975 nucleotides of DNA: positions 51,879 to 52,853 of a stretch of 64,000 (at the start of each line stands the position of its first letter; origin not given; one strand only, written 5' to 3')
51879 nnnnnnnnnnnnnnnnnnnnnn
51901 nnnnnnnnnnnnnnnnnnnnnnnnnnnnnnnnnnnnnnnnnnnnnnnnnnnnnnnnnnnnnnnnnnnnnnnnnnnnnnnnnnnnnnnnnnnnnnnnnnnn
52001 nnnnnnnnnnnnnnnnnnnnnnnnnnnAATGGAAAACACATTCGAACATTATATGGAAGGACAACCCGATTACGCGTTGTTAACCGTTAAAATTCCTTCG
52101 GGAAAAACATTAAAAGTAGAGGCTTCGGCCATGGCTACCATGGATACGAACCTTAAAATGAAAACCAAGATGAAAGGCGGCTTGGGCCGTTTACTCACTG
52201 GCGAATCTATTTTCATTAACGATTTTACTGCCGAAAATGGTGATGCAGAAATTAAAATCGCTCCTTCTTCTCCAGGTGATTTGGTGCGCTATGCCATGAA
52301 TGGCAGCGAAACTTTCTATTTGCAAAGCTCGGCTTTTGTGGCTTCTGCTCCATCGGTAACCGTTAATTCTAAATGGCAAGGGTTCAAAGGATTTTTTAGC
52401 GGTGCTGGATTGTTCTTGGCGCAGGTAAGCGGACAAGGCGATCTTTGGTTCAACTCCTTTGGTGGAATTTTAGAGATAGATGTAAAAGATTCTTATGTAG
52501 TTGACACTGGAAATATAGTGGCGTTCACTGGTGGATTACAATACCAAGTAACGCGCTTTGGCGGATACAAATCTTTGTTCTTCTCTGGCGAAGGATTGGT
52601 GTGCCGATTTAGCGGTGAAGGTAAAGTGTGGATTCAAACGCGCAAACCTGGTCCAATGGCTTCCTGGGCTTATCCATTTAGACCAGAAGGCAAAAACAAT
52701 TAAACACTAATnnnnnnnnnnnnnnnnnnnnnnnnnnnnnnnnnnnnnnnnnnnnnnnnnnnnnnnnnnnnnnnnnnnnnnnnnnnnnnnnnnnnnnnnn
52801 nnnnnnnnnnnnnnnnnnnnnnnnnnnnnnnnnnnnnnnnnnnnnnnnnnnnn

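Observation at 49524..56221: Conserved-looking cluster: M48 membrane protease, three tandem AIM24/TIGR00266 paralogs and a 1169-aa polytopic histidine kinase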

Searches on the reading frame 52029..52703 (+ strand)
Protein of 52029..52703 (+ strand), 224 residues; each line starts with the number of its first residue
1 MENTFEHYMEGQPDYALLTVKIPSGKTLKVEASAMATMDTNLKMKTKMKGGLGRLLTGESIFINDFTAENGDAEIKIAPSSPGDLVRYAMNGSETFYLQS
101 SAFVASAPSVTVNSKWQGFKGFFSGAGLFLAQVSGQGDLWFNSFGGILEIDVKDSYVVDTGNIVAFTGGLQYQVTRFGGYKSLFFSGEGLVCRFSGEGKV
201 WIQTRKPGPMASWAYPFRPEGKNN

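Call 3: search_protein_families(library=pfam, proteins=[window:52029-52703:+], max_evalue=0.01)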
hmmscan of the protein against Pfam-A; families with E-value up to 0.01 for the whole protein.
window:52029-52703:+ (224 aa): 1 family
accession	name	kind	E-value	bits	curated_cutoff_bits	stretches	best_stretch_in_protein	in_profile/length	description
PF01987.23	AIM24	-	1.8e-63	214.4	25.7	1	10-205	4-205/205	Mitochondrial biogenesis AIM24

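Call 4: search_protein_families(library=ncbifam, proteins=[window:52029-52703:+], max_evalue=0.01)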
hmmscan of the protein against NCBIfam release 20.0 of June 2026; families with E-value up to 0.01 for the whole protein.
window:52029-52703:+ (224 aa): 1 family
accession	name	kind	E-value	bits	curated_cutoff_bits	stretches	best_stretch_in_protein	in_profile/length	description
TIGR00266.1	TIGR00266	hypoth_equivalog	7.9e-61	205.4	96.6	1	6-212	2-212/222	TIGR00266 family protein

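Call 6: search_protein_families(library=padloc, proteins=[window:52029-52703:+], max_evalue=0.01)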
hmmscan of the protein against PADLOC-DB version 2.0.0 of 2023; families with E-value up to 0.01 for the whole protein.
window:52029-52703:+ (224 aa): 0 families

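Call 24: find_related_loci(query=A1, collection=genome_contigs, flank=8000)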
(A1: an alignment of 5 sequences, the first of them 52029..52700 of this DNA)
Query A1 (224 aa) in genome_contigs; peptide patterns used: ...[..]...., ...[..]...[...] (x = any residue, [..] = any of these).
562 stretches matched a pattern; 307 encode a relative of the query (tblastn E <= 1e-3); the best 80 are kept; 80 distinct loci.
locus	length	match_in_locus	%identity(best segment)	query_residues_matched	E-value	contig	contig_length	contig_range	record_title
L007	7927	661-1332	97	1-224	2e-147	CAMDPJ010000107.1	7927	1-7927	MAG: Chryseobacterium gleum isolate TH-11nov19-287 genome assembly, contig: TH-11nov19-C22911, whole genome shotgun sequ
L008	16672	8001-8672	97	1-224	9e-147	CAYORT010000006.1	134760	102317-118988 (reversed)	MAG TPA_asm: uncultured Chryseobacterium sp. isolate SRP278252_co3_56 genome assembly, contig: NODE_78_length_134760_cov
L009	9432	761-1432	97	1-224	8e-146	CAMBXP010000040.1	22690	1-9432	MAG: Chryseobacterium gleum isolate LE-02apr19-18 genome assembly, contig: LE-02apr19-C2723, whole genome shotgun sequen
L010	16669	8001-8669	90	1-223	3e-137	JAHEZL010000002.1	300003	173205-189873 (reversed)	MAG: Flavobacteriales bacterium isolate nzgw150 NODE_18_length_300004_cov_8.515088, whole genome shotgun sequence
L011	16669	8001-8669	88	1-223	2e-135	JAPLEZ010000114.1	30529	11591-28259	MAG: Bacteroidetes bacterium isolate LacPavin_0818_WC40_MAG_38_10 LacPavin_0818_WC40_scaffold_235746, whole genome shotg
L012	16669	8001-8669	88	1-223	2e-134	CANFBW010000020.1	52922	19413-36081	MAG: Flavobacteriales bacterium isolate CH-Oct18-48 genome assembly, contig: CH-Oct18-C484, whole genome shotgun sequenc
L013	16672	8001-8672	87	1-224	9e-134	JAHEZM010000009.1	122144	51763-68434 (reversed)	MAG: Flavobacteriales bacterium isolate nzgw151 NODE_215_length_122145_cov_6.216171, whole genome shotgun sequence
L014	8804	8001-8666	68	1-224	6e-104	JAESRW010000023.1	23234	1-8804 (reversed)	MAG: Flavobacteriales bacterium isolate NORP269 Contig_source1383C_4268, whole genome shotgun sequence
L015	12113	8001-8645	72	5-219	8e-103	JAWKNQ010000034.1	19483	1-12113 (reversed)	MAG: Bacteroidia bacterium isolate ABC2.127 ABC2.127.fa-34, whole genome shotgun sequence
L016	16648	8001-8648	70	3-219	9e-102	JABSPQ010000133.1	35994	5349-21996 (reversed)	MAG: Flavobacteriales bacterium isolate DT_38 DT-Flavobacteriales-1_scaffold_134, whole genome shotgun sequence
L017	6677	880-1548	67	1-224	2e-100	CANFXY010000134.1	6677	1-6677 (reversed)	MAG: Bacteroidetes bacterium isolate Jr-16oct17-93 genome assembly, contig: Jr-16oct17-C21864, whole genome shotgun sequ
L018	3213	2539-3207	67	1-224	3e-102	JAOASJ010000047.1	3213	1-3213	MAG: Bacteroidia bacterium isolate AF21_PE0_C1_S1_36_31 C1_S1_18682_length_3213_cov_19, whole genome shotgun sequence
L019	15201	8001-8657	69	5-224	1e-100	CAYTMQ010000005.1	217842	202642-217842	MAG TPA_asm: uncultured Chitinophaga sp. isolate SRP292972_co1_79 genome assembly, contig: NODE_82_length_217842_cov_8.4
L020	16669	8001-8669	67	1-224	2e-100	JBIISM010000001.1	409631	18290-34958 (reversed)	MAG: Bacteroidia bacterium isolate ME2004-05-19_3300042291_group2_bin176 Rohwer_bin1028_scaffold_2_c1, whole genome shot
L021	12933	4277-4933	69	5-224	4e-100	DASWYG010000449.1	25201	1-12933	MAG TPA_asm: Bacteroidia bacterium isolate SMAG_U3705 k141_1017825, whole genome shotgun sequence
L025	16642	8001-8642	69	9-222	9e-100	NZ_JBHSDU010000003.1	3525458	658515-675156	Steroidobacter flavus strain CGMCC 1.10759 velvet_auto_105_3, whole genome shotgun sequence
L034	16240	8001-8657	68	5-224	3e-98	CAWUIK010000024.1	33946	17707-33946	MAG: uncultured Flavobacteriales bacterium isolate SRR17458618_binner13_9_1705322970 genome assembly, contig: ERZ2185403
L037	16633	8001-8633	68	9-219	3e-98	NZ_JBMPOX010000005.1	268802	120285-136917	Undibacterium sp. Ji50W NODE_5_length_268802_cov_28.908559_5, whole genome shotgun sequence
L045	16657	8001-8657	66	5-224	3e-97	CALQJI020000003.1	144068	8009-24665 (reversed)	MAG: Klebsiella pneumoniae isolate HRSG-E1-bin-52 genome assembly, contig: HRSG-H1-C16, whole genome shotgun sequence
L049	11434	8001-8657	65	5-224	4e-97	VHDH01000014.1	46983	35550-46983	MAG: Verrucomicrobia bacterium isolate K_Offshore_80m_m2_222 K_Offshore_80m_m2_222_Ga0194132_10001496, whole genome shot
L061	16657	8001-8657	66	1-220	8e-97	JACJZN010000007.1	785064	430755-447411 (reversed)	MAG: Flavobacteriales bacterium isolate HK-STAS-BACT-65 HK-STAS-BACT-65_7, whole genome shotgun sequence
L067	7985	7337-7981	66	5-219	3e-96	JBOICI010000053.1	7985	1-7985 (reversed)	MAG: Moraxellaceae bacterium isolate H1-B2_concoct.bin.42 k127_282280, whole genome shotgun sequence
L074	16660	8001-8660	68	5-224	5e-97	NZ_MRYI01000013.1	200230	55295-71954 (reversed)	Hahella sp. CCB-MM4 Scaffold13, whole genome shotgun sequence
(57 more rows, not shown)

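Call 30: search_protein_families(library=pfam, proteins=[L045:7737-8660:+, L025:7641-8645:+, L074:7605-8663:+, L061:5332-6480:+, L034:5227-6360:+, L049:5181-6344:+, L037:7587-8645:+], max_evalue=1)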
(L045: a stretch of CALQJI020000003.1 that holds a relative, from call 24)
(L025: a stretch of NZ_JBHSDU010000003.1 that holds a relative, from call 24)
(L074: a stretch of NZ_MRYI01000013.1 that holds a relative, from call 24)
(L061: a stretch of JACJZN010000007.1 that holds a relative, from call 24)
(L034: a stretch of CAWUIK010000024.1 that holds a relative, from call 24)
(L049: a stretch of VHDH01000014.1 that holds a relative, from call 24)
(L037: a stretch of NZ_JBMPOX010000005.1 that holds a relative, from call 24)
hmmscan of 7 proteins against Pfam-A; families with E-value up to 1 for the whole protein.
L045:7737-8660:+ (307 aa): 2 families
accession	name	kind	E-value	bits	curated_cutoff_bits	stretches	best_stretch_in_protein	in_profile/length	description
PF01987.23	AIM24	-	3.2e-61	207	25.7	1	91-288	1-205/205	Mitochondrial biogenesis AIM24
PF14237.11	GYF_2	-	6.3e-11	42.3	25.8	1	4-52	2-50/50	GYF domain 2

L025:7641-8645:+ (334 aa): 2 families
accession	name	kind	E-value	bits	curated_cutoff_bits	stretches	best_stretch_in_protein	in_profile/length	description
PF01987.23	AIM24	-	1.4e-64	218.1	25.7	1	119-317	1-205/205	Mitochondrial biogenesis AIM24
PF00542.24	Ribosomal_L12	-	0.0062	17.3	25.9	1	22-73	15-66/67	Ribosomal protein L7/L12 C-terminal domain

L074:7605-8663:+ (352 aa): 4 families
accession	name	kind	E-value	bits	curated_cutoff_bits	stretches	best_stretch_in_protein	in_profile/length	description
PF01987.23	AIM24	-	1e-62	211.9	25.7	1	135-333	1-205/205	Mitochondrial biogenesis AIM24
PF00542.24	Ribosomal_L12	-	0.04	14.7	25.9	1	38-71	30-63/67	Ribosomal protein L7/L12 C-terminal domain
PF02700.19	PurS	-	0.08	13.6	22.2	1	47-90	6-48/77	Phosphoribosylformylglycinamidine (FGAM) synthase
PF03429.18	MSP1b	-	0.15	10.5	25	1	13-103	418-508/769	Major surface protein 1B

L061:5332-6480:+ (382 aa): 6 families
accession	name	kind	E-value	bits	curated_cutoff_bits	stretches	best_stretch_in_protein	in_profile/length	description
PF07228.17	SpoIIE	-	7.3e-23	82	25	1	185-381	2-190/192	Stage II sporulation protein E (SpoIIE)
PF13426.13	PAS_9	-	1e-05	26.2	27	1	13-70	2-58/103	PAS domain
PF00989.32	PAS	-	2.2e-05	24.9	22.6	1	4-44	3-43/113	PAS fold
PF13188.13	PAS_8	-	0.00012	22.3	21.8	1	4-49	3-45/65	PAS domain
PF08448.16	PAS_4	-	0.0002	22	23.1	1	8-116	1-109/110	PAS fold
PF08447.18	PAS_3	-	0.001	19.7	25.6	1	26-59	3-37/89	PAS fold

L034:5227-6360:+ (377 aa): 11 families
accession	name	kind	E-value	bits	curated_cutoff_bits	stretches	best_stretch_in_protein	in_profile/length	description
PF07726.17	AAA_3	-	1.7e-63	212.7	27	1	102-232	1-131/131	ATPase family associated with various cellular activities (AAA)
PF17863.7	AAA_lid_2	-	7.2e-24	83.8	22.7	1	297-369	2-74/74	AAA lid domain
PF07728.20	AAA_5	-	2.8e-16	60.2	22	1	102-230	1-139/139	AAA domain (dynein-related subfamily)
PF20030.5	bpMoxR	-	4.3e-12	46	27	1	71-248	2-178/205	MoxR domain in the MoxR-vWA-beta-propeller ternary systems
PF00004.35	AAA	-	3.9e-08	34.3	21.2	1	103-233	1-126/131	ATPase family associated with various cellular activities (AAA)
PF05496.18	RuvB_N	-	4.9e-05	23.6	27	1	102-192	35-113/159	Holliday junction DNA helicase RuvB P-loop domain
PF00158.32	Sigma54_activat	-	5.1e-05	23.5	20.2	1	102-212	24-142/168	Sigma-54 interaction domain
PF00493.29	MCM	-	0.00017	21.3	23.3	1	102-215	59-175/224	MCM P-loop domain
PF01078.27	Mg_chelatase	-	0.00046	20.1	20.3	1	83-124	5-46/207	Magnesium chelatase, subunit ChlI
PF07724.20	AAA_2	-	0.026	15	27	1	102-203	5-114/166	AAA domain (Cdc48 subfamily)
PF16590.10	ESP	-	0.039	14.6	22.7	1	231-281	4-57/91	Exocrine gland-secreting peptide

L049:5181-6344:+ (387 aa): 3 families
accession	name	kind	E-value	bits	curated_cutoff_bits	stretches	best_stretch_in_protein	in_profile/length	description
PF04055.27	Radical_SAM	-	1.3e-17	64.9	29.5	1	64-238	1-166/166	Radical SAM superfamily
PF19288.4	CofH_C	-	9.6e-17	61.4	27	1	246-360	2-118/125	CofH/MqnC C-terminal region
PF13353.11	Fer4_12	-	0.026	15.3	22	1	62-153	7-97/137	4Fe-4S single cluster domain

L037:7587-8645:+ (352 aa): 2 families
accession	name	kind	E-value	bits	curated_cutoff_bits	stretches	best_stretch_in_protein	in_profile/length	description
PF01987.23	AIM24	-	4.4e-64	216.4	25.7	1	137-335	1-205/205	Mitochondrial biogenesis AIM24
PF00542.24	Ribosomal_L12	-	8.9e-05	23.2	25.9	1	35-75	27-67/67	Ribosomal protein L7/L12 C-terminal domain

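Call 63: find_related_loci(query=A1, collection=viral_contigs, flank=6000)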
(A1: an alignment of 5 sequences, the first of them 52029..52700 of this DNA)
Query A1 (224 aa) in viral_contigs; peptide patterns used: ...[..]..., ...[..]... (x = any residue, [..] = any of these).
289 stretches matched a pattern, but none encodes a relative of the query by tblastn (E <= 1e-3).

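Call 64: search_dna_similar(query=window:52029-52700:+, collection=plasmids, mode=protein, max_rows=15)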
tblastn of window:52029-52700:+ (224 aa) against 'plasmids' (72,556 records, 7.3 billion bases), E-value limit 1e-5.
Records with a match: 47; places in all: 53; records where one place covers at least 80% of the query: 28.
Best place of each record, by identity: 60-80% 2; <60% 45.
By first word of the organism name: Enterococcus 8; Halorussus 6; Halobaculum 6; Pseudomonas 5; Vibrio 4; Lactococcus 3; Sphingobium 2; Flammeovirga 1; Aureibacter 1; Haloarcula 1; and 10 more.
By predicted mobility (MOB-suite, as given by PLSDB): non-mobilizable 40; conjugative 4; mobilizable 3.
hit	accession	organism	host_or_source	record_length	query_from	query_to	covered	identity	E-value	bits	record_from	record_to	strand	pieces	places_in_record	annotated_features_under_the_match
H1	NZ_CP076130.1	Flammeovirga kamogawensis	single bacterial isolate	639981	1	224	100%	63.6%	1e-79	266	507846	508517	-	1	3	TIGR00266 family protein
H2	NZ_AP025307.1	Aureibacter tunicatorum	-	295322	9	218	94%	67.3%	2e-75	254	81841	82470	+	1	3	TIGR00266 family protein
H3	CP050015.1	Haloarcula sp. JP-L23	-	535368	2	219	97%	41.8%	7e-37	143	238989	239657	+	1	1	TIGR00266 family protein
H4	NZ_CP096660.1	Halorussus limi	cell culture,saline soil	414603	3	220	97%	40.7%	1e-44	166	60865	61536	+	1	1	TIGR00266 family protein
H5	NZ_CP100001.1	Halorussus vallis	cell culture,saline soil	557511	5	219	96%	41.3%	8e-44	163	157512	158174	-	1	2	TIGR00266 family protein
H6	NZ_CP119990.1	Halobaculum marinum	cell culture,sediment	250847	4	224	99%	39.9%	4e-40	152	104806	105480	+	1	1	TIGR00266 family protein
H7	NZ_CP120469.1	Halobaculum limi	cell culture,sediment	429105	6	219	96%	39.8%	4e-38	147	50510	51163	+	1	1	TIGR00266 family protein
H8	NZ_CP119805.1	Halorussus lipolyticus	cell culture,coastal saline-alkali land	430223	4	220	97%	39.1%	1e-42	159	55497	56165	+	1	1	TIGR00266 family protein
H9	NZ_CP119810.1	Halorussus caseinilyticus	cell culture,coastal saline-alkali land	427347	5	216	95%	40.0%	1e-41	157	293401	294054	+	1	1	TIGR00266 family protein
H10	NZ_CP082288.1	Halobaculum roseum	cell culture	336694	3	219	97%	38.8%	3e-39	150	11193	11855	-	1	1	TIGR00266 family protein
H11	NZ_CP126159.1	Halobaculum halobium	cell culture,sediment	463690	4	219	96%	39.0%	2e-40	153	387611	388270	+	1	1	TIGR00266 family protein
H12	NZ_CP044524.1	Halorussus halophilus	pure culture,marine solar saltern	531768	5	219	96%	39.0%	4e-39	150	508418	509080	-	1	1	TIGR00266 family protein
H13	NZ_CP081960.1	Halobaculum magnesiiphilum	cell culture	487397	3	219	97%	38.1%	2e-39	150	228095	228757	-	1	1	TIGR00266 family protein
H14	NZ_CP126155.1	Halobaculum lipolyticum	cell culture,sediment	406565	12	219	93%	38.8%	6e-37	143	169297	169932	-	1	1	TIGR00266 family protein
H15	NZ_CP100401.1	Halorussus aquaticus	cell culture,saline soil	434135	2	213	95%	37.0%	8e-35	137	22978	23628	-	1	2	none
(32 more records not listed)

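Call 65: get_annotated_region(hit=H1, flank=6000)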
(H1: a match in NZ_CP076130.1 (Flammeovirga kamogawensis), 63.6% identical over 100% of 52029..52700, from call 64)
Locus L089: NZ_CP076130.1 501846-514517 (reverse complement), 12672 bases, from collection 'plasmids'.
description: Flammeovirga kamogawensis strain YS10 plasmid p1, complete sequence
organism: Flammeovirga kamogawensis (NCBI taxid 373891)
taxonomy: Bacteria; Bacteroidota; Cytophagia; Cytophagales; Flammeovirgaceae; Flammeovirga; Flammeovirga kamogawensis
host: -; source: single bacterial isolate; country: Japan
typing (MOB-suite, as given by PLSDB): non-mobilizable
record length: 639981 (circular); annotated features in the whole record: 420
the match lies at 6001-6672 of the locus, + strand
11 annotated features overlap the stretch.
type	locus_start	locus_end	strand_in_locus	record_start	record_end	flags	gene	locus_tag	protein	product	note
CDS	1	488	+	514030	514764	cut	-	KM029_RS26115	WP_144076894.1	class I SAM-dependent methyltransferase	GO:0032259 - methylation [Evidence IEA]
CDS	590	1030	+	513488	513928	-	-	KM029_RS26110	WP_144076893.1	cupin domain-containing protein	-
CDS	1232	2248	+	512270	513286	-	-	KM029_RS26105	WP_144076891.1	aldo/keto reductase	-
CDS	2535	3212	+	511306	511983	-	-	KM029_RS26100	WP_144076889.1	DUF2490 domain-containing protein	-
CDS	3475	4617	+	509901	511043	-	-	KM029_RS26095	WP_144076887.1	M48 family metallopeptidase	-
CDS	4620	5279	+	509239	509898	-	-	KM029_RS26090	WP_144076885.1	TIGR00266 family protein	-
CDS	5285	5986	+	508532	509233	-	-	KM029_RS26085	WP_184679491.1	TIGR00266 family protein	-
CDS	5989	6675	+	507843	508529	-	-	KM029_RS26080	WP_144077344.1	TIGR00266 family protein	-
CDS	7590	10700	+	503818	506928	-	-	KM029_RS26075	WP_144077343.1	TonB-dependent receptor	-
CDS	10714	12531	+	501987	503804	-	-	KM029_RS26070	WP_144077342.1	RagB/SusD family nutrient uptake outer membrane protein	-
CDS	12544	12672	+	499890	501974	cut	-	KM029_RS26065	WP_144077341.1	hypothetical protein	-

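Call 66: get_annotated_region(hit=H2, flank=6000)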
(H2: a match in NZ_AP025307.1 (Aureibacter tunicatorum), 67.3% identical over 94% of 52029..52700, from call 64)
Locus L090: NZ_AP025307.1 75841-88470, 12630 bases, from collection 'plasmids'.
description: Aureibacter tunicatorum strain NBRC 107587 plasmid pAT2, complete sequence
organism: Aureibacter tunicatorum (NCBI taxid 866807)
taxonomy: Bacteria; Bacteroidota; Cytophagia; Cytophagales; Persicobacteraceae; Aureibacter; Aureibacter tunicatorum
host: -; source: -; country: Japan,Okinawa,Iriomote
typing (MOB-suite, as given by PLSDB): non-mobilizable
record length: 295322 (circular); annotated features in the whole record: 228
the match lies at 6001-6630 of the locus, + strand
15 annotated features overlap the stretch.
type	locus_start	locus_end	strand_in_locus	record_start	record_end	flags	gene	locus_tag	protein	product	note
CDS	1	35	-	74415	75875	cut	-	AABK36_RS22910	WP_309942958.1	hypothetical protein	-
CDS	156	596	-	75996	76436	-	-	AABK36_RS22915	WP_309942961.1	MarR family transcriptional regulator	GO:0006355 - regulation of DNA-templated transcription [Evidence IEA]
CDS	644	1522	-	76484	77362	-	asd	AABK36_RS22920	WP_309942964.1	archaetidylserine decarboxylase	GO:0008654 - phospholipid biosynthetic process [Evidence IEA]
CDS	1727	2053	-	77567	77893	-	-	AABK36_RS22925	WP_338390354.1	hypothetical protein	-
CDS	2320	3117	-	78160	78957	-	-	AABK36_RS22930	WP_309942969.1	hypothetical protein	-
CDS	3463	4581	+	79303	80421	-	-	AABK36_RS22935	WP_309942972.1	M48 family metallopeptidase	-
CDS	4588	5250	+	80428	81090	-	-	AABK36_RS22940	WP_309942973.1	TIGR00266 family protein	-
CDS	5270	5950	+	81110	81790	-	-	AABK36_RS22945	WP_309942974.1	TIGR00266 family protein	-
CDS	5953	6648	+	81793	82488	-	-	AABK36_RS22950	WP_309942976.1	TIGR00266 family protein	-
CDS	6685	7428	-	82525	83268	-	-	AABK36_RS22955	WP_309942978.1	DUF5995 family protein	-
CDS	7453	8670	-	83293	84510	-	-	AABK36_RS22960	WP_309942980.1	OmpA family protein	-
CDS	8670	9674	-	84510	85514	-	-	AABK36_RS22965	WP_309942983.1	type IX secretion system membrane protein PorP/SprF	-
CDS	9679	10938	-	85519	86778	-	-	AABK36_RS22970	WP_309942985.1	gliding motility-associated C-terminal domain-containing protein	-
CDS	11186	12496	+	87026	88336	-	-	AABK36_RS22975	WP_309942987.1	DcaP family trimeric outer membrane transporter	-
CDS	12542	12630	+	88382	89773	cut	-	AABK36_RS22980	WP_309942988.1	glutamate decarboxylase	GO:0006540 - glutamate decarboxylation to succinate [Evidence IEA]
